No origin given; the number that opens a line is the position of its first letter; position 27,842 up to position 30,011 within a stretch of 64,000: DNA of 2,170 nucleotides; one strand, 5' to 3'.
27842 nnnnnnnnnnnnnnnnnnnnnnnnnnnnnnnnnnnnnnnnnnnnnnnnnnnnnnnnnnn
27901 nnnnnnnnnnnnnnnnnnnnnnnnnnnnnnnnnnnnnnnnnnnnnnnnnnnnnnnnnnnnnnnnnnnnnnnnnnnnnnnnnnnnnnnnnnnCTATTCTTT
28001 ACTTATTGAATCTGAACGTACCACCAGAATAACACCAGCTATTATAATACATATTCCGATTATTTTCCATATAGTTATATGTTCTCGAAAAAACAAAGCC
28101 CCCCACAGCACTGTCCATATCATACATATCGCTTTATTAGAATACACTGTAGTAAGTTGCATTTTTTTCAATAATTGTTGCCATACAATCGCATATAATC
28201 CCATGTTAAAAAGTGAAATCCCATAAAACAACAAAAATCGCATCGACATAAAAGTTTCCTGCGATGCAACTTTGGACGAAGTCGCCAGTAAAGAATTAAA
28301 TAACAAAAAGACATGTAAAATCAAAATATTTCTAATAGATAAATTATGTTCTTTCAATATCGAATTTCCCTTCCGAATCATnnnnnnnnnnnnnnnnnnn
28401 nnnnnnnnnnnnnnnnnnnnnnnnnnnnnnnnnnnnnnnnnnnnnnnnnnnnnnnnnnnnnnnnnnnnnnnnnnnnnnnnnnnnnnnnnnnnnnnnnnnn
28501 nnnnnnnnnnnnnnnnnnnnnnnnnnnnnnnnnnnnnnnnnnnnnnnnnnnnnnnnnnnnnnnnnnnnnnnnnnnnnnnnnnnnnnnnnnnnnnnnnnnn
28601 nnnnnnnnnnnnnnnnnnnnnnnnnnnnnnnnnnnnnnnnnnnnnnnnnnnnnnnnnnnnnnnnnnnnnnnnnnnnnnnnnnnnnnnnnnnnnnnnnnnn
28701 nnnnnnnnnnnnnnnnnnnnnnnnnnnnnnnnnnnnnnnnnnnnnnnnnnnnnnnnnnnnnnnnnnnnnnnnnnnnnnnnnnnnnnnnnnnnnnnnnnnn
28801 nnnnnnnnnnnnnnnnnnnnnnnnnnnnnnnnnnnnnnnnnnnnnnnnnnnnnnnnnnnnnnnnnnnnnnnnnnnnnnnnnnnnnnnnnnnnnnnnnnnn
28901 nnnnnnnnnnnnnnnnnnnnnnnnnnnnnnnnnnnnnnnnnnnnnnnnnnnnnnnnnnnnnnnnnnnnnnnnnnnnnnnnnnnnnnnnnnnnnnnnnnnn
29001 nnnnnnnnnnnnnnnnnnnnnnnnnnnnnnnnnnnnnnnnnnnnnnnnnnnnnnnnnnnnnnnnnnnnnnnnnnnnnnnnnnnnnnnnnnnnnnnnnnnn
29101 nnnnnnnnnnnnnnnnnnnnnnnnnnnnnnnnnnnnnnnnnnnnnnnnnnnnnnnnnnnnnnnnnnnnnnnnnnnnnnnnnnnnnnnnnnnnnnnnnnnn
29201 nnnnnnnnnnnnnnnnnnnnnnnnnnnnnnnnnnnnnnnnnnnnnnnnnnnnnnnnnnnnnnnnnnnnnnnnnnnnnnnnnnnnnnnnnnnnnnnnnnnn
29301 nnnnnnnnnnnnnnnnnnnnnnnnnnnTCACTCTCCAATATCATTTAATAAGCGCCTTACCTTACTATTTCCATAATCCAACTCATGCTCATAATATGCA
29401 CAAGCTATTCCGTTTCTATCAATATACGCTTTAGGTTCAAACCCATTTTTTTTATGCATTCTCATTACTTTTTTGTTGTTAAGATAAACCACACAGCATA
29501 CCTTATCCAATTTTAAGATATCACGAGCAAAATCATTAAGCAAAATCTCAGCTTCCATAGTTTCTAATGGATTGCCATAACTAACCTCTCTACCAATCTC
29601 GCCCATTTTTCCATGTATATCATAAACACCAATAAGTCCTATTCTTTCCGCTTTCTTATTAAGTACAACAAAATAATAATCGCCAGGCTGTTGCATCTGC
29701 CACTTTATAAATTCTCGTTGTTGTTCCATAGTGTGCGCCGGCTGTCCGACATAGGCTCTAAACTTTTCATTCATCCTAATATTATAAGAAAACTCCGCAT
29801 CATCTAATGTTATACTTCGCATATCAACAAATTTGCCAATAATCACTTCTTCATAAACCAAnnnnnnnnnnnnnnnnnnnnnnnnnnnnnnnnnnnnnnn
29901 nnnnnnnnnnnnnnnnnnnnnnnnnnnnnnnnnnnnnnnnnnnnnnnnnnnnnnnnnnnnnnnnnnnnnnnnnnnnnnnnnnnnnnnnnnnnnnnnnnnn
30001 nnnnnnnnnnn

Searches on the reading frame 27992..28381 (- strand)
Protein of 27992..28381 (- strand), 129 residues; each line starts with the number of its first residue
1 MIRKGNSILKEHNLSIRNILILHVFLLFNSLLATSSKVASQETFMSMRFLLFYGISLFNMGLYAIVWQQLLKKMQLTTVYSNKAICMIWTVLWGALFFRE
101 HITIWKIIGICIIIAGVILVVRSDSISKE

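Call 5: search_protein_families(library=pfam, proteins=[window:27992-28381:-], max_evalue=0.01)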
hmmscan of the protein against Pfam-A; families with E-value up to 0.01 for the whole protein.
window:27992-28381:- (129 aa): 2 families
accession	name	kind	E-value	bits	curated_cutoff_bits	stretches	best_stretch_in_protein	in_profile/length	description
PF00892.27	EamA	-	7.9e-10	39.6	28.2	1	18-121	38-134/135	EamA-like transporter family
PF03151.22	TPT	-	0.0088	15.9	30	0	19-119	190-289/291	Triose-phosphate Transporter family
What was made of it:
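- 27992..28381 (-): Half-size EamA/SMR-like membrane protein, flippase subunit 1 (ArnE/F-like). Pfam EamA (call 5).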

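Call 42: search_protein_families(library=ncbifam, proteins=[window:27992-28381:-], max_evalue=0.001)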
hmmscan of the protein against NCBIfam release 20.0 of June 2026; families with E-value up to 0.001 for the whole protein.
window:27992-28381:- (129 aa): 5 families
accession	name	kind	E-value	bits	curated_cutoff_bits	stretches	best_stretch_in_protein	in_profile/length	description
NF011625.2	PRK15051.1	equivalog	4e-06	27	92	1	26-120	6-107/111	4-amino-4-deoxy-L-arabinose-phosphoundecaprenol flippase subunit ArnE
NF008432.0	PRK11272.1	equivalog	3.9e-05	23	270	1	18-124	186-289/294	drug/metabolite exporter YedA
TIGR03340.1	phn_DUF6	hypoth_equivalog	4.6e-05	23.2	288.15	1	43-119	206-280/281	phosphonate utilization associated putative membrane protein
NF051482.1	EbrB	exception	5.2e-05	23.9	160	1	69-123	49-104/105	SMR family multidrug efflux transporter EbrB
NF002816.2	PRK02971.1-2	equivalog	0.00035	21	99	1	47-122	41-118/120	4-amino-4-deoxy-L-arabinose-phosphoundecaprenol flippase subunit ArnF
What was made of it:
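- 27992..28381 (-): Weak ArnE and ArnF hits (call 42).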

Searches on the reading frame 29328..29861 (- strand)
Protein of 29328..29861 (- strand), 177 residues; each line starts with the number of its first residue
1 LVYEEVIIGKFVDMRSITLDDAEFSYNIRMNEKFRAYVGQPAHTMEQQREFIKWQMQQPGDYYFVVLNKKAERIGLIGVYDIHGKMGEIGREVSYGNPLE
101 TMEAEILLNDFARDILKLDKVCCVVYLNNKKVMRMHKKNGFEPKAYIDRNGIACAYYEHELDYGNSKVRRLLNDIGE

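Call 4: search_protein_families(library=pfam, proteins=[window:29328-29861:-], max_evalue=0.01)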
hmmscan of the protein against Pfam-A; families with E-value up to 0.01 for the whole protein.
window:29328-29861:- (177 aa): 1 family
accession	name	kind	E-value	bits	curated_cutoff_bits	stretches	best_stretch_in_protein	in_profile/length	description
PF13302.13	Acetyltransf_3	-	3.4e-13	50.9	25.4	1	14-142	4-138/138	Acetyltransferase (GNAT) domain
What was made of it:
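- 29328..29861 (-): G177, a GNAT (Acetyltransf_3). It is the proposed NDP-aminosugar N-acyltransferase. Pfam 3.4e-13 (call 4).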

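Call 6: search_protein_families(library=ncbifam, proteins=[window:29328-29861:-], max_evalue=0.001)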
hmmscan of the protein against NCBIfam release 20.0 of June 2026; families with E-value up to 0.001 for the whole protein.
window:29328-29861:- (177 aa): 1 family
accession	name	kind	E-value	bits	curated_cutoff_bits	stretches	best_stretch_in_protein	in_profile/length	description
TIGR03585.1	PseH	equivalog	1.7e-08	34.7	93.1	1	16-146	5-138/156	UDP-4-amino-4,6-dideoxy-N-acetyl-beta-L-altrosamine N-acetyltransferase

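Call 70: search_solved_structures(query=window:29328-29861:-, max_evalue=0.01, show_alignments=0)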
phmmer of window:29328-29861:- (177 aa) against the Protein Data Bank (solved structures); distinct sequences matched with E-value up to 0.01: 6.
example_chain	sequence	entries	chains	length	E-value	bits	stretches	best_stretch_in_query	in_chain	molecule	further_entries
5kta_A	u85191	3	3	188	1.8e-05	28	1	14-150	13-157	FdhC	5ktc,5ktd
3tth_A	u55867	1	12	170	0.00092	22.4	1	7-145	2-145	Spermidine N1-acetyltransferase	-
6vfm_A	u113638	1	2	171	0.0023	21.1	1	13-144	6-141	Spermidine N1-acetyltransferase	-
6vfn_A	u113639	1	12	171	0.0033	20.6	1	13-145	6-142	Spermidine N1-acetyltransferase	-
7kx3_A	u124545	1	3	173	0.0055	19.8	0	13-157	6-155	Spermidine N(1)-acetyltransferase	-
6dau_A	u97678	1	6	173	0.0071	19.5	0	13-147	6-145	Spermidine N1-acetyltransferase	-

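Call 77: search_solved_structures(query=window:29328-29861:-, max_evalue=0.0001, show_alignments=1)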
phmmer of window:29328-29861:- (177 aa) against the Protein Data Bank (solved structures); distinct sequences matched with E-value up to 0.0001: 1.
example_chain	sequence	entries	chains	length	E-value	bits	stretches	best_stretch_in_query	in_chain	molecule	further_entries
5kta_A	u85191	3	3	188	1.8e-05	28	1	14-150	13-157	FdhC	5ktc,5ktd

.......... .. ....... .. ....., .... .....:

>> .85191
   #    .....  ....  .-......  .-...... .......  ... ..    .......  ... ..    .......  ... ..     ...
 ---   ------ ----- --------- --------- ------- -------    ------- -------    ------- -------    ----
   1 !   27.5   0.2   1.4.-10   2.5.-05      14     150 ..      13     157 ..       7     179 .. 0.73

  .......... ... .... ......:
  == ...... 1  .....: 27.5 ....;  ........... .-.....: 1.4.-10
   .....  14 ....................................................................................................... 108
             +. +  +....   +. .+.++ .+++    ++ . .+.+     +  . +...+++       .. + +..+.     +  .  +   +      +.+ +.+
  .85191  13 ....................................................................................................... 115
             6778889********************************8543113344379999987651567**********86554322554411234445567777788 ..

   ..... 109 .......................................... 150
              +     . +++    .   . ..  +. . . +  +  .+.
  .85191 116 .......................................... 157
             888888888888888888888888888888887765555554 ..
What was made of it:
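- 29328..29861 (-): Best PDB match is FdhC 5KTA at 1.8e-5 (calls 70, 77).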
